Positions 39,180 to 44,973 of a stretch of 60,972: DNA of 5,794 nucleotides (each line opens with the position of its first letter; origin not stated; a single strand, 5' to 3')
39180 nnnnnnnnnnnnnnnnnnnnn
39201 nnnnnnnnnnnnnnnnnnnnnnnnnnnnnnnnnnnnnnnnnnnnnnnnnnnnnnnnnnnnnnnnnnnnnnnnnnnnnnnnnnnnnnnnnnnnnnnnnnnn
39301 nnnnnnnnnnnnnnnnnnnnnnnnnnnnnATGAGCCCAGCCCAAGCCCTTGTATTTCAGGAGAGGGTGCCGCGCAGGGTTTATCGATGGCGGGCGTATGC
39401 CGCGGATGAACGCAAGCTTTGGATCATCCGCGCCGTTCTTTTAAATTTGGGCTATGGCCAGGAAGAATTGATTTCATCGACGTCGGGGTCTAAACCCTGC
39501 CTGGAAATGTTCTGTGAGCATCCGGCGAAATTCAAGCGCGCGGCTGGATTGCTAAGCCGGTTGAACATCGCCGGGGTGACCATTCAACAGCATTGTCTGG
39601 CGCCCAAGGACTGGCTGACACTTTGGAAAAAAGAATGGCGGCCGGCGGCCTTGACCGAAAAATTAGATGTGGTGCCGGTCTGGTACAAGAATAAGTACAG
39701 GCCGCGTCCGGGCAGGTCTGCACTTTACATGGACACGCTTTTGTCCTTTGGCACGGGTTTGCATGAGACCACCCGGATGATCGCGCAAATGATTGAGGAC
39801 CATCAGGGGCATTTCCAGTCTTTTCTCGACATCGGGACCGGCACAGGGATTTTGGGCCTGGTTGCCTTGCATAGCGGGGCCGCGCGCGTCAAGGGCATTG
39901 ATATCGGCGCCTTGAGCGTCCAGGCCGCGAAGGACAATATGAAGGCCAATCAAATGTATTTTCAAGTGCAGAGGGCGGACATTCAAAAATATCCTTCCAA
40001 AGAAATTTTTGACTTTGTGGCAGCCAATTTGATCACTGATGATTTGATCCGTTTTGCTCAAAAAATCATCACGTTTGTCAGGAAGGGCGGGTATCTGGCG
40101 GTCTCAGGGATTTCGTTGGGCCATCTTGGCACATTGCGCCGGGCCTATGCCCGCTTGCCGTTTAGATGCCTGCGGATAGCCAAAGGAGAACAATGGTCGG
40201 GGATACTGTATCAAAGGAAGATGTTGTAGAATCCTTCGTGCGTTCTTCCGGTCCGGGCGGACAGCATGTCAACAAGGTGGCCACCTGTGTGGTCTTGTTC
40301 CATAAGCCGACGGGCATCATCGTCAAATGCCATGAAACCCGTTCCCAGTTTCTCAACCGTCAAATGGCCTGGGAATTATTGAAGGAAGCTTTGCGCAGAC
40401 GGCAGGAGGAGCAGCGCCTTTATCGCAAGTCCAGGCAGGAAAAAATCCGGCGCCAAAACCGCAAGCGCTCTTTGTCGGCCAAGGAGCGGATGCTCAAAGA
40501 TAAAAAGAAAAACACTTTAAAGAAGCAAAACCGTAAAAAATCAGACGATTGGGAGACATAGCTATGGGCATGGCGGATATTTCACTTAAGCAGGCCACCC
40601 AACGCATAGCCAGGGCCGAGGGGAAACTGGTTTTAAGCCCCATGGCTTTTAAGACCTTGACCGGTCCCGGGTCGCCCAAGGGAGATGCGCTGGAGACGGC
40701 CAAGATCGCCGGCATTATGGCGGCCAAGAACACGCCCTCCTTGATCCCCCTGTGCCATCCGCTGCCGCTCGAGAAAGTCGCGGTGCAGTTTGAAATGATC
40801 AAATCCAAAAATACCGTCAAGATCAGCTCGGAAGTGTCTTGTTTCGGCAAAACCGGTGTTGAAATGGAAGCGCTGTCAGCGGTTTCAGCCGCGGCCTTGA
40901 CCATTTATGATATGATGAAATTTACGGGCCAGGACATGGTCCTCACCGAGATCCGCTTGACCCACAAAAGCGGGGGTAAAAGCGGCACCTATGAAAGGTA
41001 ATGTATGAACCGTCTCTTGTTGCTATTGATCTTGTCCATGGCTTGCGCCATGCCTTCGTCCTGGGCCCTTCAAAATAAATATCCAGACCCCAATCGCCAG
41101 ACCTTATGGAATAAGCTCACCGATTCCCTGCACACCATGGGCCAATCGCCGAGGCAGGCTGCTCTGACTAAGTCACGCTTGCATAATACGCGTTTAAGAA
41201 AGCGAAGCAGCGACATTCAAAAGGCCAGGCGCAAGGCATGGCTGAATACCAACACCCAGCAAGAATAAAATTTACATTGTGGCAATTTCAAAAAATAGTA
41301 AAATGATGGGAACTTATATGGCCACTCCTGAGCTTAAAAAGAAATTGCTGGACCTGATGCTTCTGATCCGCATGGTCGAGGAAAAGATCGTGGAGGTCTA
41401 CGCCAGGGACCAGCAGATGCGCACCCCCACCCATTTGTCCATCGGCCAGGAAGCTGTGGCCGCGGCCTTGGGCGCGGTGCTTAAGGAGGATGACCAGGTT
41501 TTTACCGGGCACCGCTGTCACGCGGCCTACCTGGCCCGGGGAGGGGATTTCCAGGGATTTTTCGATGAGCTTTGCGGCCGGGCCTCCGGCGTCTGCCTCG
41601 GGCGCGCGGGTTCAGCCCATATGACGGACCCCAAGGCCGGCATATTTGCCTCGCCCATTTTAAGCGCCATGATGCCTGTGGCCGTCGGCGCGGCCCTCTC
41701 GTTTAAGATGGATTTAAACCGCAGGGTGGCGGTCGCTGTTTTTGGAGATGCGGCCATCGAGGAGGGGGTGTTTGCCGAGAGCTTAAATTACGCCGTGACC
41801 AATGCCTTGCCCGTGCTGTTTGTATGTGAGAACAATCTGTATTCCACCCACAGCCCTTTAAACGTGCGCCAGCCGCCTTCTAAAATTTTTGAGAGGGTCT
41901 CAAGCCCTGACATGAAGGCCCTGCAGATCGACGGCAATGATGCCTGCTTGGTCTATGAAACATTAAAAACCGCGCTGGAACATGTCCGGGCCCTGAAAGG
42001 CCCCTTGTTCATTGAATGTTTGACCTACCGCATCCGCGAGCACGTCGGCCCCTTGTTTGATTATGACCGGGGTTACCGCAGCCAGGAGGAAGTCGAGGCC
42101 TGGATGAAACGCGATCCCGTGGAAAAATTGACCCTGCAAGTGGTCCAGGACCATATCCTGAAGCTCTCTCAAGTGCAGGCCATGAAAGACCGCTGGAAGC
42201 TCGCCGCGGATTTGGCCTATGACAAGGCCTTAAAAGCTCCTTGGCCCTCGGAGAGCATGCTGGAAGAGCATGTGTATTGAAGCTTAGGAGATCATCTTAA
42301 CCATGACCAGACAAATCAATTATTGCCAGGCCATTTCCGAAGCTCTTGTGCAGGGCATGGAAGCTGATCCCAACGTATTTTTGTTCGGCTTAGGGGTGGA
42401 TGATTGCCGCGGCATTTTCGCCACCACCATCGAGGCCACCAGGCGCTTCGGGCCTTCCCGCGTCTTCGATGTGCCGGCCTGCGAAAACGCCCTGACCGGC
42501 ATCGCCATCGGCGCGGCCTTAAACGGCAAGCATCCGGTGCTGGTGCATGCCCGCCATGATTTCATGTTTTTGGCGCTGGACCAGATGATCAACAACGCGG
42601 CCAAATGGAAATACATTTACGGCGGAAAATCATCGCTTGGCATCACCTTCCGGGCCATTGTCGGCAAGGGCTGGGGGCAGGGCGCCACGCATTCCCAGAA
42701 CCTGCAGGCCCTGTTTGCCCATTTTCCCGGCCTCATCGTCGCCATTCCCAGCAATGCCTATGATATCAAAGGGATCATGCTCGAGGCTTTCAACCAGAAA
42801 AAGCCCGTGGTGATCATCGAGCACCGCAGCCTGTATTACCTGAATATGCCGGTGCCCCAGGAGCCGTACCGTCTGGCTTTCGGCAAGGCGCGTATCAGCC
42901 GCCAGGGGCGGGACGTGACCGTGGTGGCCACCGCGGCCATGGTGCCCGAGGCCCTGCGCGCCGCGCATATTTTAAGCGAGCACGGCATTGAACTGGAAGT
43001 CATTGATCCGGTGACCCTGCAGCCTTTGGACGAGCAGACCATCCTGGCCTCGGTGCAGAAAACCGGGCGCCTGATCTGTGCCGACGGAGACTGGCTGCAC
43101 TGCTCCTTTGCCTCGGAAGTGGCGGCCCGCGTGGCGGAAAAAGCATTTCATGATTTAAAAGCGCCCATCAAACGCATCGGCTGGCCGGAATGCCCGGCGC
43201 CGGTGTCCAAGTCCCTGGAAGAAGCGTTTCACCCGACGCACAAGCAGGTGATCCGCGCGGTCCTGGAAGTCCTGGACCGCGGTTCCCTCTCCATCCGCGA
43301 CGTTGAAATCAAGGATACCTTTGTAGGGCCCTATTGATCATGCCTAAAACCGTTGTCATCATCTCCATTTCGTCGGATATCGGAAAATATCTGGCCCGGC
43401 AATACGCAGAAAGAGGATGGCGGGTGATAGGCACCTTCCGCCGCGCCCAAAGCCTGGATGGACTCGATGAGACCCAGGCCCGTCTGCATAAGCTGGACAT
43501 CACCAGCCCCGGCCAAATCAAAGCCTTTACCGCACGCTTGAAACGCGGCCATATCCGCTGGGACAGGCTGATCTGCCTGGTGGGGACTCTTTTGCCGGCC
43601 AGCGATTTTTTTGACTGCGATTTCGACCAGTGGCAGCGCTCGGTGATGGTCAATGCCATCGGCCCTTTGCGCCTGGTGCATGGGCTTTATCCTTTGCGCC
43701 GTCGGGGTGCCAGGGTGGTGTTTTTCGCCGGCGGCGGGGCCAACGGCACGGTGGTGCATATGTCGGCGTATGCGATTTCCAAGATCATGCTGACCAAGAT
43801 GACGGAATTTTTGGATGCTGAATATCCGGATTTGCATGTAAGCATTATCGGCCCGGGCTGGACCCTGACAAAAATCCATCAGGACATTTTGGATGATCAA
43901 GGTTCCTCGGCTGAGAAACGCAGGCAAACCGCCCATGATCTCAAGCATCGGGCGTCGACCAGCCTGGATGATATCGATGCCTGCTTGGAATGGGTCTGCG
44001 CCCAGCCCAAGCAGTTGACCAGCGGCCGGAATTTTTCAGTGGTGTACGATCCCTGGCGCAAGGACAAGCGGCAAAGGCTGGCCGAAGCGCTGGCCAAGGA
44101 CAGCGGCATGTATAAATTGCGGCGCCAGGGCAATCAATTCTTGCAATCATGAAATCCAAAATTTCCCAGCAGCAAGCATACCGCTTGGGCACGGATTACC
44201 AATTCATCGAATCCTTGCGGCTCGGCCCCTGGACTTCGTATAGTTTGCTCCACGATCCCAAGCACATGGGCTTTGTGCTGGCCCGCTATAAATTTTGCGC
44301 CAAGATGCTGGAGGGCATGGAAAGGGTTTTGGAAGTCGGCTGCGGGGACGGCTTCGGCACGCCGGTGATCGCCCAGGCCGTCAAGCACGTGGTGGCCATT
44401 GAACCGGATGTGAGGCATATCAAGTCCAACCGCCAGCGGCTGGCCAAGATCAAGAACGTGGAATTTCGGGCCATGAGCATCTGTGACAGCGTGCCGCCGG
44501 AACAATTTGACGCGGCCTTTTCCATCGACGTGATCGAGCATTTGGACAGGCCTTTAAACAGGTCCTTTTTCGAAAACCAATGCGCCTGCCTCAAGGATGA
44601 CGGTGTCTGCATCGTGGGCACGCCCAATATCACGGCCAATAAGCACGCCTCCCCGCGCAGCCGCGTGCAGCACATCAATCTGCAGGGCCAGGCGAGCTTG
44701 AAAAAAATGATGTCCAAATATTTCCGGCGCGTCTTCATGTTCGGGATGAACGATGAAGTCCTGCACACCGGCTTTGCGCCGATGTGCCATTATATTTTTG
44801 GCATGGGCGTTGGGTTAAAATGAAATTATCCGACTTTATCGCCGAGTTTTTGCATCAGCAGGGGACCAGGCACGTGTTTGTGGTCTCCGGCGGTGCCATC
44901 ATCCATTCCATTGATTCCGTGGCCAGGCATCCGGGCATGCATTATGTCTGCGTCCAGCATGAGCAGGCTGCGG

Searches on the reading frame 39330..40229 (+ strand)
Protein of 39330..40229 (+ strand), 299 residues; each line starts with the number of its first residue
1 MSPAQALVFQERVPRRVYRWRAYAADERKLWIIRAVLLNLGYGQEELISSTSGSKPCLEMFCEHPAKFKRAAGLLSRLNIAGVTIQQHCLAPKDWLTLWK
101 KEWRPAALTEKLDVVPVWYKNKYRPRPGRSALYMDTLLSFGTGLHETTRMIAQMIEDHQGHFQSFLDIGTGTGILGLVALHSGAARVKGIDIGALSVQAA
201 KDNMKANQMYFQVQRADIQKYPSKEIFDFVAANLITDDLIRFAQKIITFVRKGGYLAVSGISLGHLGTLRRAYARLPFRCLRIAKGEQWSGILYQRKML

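Call 51: search_protein_families(library=pfam, proteins=[window:39330-40229:+], max_evalue=0.00001)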
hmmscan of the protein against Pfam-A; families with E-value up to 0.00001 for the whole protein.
window:39330-40229:+ (299 aa): 5 families
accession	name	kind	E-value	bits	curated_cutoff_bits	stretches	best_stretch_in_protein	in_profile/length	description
PF06325.19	PrmA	-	1.7e-44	153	22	1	84-296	86-295/296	Ribosomal protein L11 methyltransferase (PrmA)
PF13649.12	Methyltransf_25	-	3.8e-10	40.7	27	1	166-254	2-97/97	Methyltransferase domain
PF13847.12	Methyltransf_31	-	4.6e-10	39.8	27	1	164-262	6-113/145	Methyltransferase domain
PF05175.20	MTS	-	1.3e-09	38.4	23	1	146-233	18-105/170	Methyltransferase small domain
PF08241.18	Methyltransf_11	-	3.1e-08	34.6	21.2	1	166-257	1-94/95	Methyltransferase domain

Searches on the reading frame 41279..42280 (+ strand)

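Call 52: search_protein_families(library=pfam, proteins=[window:41279-42280:+], max_evalue=0.00001)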
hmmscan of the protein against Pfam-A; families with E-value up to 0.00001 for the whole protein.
window:41279-42280:+ (333 aa): 1 family
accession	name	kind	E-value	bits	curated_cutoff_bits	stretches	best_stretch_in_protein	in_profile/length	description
PF00676.26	E1_dh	-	2e-49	168.6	22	1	27-323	4-297/300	Dehydrogenase E1 component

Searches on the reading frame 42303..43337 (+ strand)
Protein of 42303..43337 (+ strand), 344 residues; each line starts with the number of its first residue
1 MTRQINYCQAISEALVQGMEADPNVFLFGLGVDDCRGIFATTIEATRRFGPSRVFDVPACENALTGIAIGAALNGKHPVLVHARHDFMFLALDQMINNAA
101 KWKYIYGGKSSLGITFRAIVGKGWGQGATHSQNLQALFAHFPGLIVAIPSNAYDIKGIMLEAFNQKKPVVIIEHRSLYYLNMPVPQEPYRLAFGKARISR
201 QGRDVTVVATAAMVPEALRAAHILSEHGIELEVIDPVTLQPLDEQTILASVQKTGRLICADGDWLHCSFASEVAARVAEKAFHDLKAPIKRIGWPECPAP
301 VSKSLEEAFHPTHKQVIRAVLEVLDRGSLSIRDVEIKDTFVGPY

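Call 52: search_protein_families(library=pfam, proteins=[window:42303-43337:+], max_evalue=0.00001)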
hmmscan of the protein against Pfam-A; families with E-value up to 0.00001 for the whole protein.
window:42303-43337:+ (344 aa): 2 families
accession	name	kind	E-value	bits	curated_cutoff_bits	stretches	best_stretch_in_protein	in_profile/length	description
PF02780.25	Transketolase_C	-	3.4e-38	130.8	25.9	1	194-316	1-124/124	Transketolase, C-terminal domain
PF02779.29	Transket_pyr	-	4.5e-27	95.3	27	1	4-178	2-172/174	Transketolase, pyrimidine binding domain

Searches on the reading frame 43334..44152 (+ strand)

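Call 52: search_protein_families(library=pfam, proteins=[window:43334-44152:+], max_evalue=0.00001)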
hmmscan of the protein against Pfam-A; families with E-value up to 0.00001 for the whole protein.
window:43334-44152:+ (272 aa): 3 families
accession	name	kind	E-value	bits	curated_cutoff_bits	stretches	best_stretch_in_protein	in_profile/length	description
PF13561.12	adh_short_C2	-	8.1e-20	71.8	27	1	14-233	6-228/236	Enoyl-(Acyl carrier protein) reductase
PF00106.31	adh_short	-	2e-19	70.3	26.6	1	5-188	1-193/195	short chain dehydrogenase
PF01370.27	Epimerase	-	6.3e-06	26.2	20.9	0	16-68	10-62/240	NAD dependent epimerase/dehydratase family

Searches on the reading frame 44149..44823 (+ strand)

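Call 52: search_protein_families(library=pfam, proteins=[window:44149-44823:+], max_evalue=0.00001)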
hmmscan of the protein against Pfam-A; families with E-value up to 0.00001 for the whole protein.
window:44149-44823:+ (224 aa): 7 families
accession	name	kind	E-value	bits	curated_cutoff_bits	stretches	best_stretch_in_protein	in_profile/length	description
PF13489.12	Methyltransf_23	-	4.7e-14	52.9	27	1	47-190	13-156/164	Methyltransferase domain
PF08241.18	Methyltransf_11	-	4.8e-13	50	21.2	1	61-156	1-95/95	Methyltransferase domain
PF13649.12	Methyltransf_25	-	4.9e-13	50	27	1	60-152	1-97/97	Methyltransferase domain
PF08242.18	Methyltransf_12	-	1.9e-11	45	30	1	61-154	1-98/98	Methyltransferase domain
PF13847.12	Methyltransf_31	-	2.6e-11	43.8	27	1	58-164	5-114/145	Methyltransferase domain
PF02353.26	CMAS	-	8.3e-08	32.3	27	1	55-168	61-176/273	Mycolic acid cyclopropane synthetase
PF08003.17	Methyltransf_9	-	1.1e-06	28.3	23.8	1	6-167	65-228/315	Protein of unknown function (DUF1698)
